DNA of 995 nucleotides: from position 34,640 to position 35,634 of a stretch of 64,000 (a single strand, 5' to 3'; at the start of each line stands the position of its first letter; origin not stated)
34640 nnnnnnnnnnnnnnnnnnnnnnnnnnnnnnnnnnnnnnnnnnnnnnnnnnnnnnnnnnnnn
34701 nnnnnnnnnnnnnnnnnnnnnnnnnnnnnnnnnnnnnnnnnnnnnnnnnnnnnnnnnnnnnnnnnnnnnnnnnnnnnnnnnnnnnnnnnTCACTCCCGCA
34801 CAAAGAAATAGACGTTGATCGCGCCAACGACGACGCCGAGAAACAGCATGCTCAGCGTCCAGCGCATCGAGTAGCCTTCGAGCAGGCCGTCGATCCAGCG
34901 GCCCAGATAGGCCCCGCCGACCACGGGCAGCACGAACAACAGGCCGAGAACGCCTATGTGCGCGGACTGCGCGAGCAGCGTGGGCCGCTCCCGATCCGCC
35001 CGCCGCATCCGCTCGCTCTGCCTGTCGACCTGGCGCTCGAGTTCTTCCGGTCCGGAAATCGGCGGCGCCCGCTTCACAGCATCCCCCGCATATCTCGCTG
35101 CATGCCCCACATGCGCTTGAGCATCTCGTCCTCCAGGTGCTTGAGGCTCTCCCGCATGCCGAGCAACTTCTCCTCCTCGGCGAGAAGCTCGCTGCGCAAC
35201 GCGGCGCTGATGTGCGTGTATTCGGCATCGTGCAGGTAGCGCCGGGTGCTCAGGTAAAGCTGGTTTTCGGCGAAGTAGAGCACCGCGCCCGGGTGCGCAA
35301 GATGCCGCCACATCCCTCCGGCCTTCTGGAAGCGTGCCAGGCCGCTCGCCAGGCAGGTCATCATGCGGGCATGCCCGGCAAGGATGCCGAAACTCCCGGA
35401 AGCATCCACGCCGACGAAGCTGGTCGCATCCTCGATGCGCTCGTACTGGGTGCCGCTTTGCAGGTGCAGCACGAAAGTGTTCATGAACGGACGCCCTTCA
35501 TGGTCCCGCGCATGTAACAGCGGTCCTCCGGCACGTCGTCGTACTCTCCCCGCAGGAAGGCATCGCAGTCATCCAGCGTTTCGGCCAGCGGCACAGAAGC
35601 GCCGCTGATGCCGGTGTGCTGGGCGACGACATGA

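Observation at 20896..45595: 24.6-kb unidirectional array that joins cusCBA-ccdA-copG copper efflux directly to the N-ATPase and a nucleotide-metabolism/cyclase block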

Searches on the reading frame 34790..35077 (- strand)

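Call 31: search_protein_families(library=ncbifam, proteins=[window:34790-35077:-], max_evalue=0.001)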
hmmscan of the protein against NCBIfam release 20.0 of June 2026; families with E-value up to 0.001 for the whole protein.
window:34790-35077:- (95 aa): 1 family
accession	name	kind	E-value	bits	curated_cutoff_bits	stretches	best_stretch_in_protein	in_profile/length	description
TIGR02230.1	ATPase_gene1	hypoth_equivalog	3e-10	40.2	46.7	1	11-94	14-97/100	putative F0F1-ATPase subunit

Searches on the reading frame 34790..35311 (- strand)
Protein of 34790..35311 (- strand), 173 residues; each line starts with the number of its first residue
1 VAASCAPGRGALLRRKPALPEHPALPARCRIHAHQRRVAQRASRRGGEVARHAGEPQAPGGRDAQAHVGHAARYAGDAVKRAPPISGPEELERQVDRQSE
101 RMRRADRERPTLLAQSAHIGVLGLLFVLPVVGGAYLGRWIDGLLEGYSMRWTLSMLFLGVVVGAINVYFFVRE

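Call 6: search_protein_families(library=pfam, proteins=[window:34790-35311:-], max_evalue=0.01)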
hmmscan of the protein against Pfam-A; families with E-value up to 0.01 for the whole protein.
window:34790-35311:- (173 aa): 1 family
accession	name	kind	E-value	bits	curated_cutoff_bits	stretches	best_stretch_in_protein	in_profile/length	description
PF09527.15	ATPase_gene1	-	5.8e-10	39.5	26.6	1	119-168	4-52/54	Putative F0F1-ATPase subunit Ca2+/Mg2+ transporter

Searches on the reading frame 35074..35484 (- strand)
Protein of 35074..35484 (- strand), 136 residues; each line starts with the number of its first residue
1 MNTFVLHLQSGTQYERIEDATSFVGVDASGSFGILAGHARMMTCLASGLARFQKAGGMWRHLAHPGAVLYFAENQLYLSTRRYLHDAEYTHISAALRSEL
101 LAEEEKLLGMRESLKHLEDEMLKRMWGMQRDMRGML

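Call 6: search_protein_families(library=pfam, proteins=[window:35074-35484:-], max_evalue=0.01)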
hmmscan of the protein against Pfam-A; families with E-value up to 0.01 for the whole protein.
window:35074-35484:- (136 aa): 1 family
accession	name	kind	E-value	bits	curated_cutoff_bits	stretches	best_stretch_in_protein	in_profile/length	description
PF02823.21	ATP-synt_DE_N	-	7e-09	36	27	1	18-79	15-76/80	ATP synthase, Delta/Epsilon chain, beta-sandwich domain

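Call 31: search_protein_families(library=ncbifam, proteins=[window:35074-35484:-], max_evalue=0.001)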
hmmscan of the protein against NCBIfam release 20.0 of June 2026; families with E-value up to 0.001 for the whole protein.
window:35074-35484:- (136 aa): 6 families
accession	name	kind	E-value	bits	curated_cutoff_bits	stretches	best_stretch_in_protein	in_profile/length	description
NF009981.0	PRK13447.1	equivalog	4.9e-11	42.5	160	1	20-119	22-122/151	F0F1 ATP synthase subunit epsilon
TIGR03166.1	alt_F1F0_F1_eps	hypoth_equivalog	2.4e-09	37.2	100.1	1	20-125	17-122/122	alternate F1F0 ATPase, F1 subunit epsilon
NF004871.0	PRK06228.1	equivalog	2.4e-08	33.9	135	1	21-130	23-132/133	F0F1 ATP synthase subunit epsilon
TIGR01216.1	ATP_synt_epsi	equivalog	2.2e-06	27.7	67.25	1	28-76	26-74/130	ATP synthase F1 subunit epsilon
NF009979.0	PRK13444.1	equivalog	5.1e-05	23.6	163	1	20-110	22-108/127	F0F1 ATP synthase subunit epsilon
NF009977.0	PRK13442.1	equivalog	0.0004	20.5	80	1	19-82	21-84/102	F0F1 ATP synthase subunit epsilon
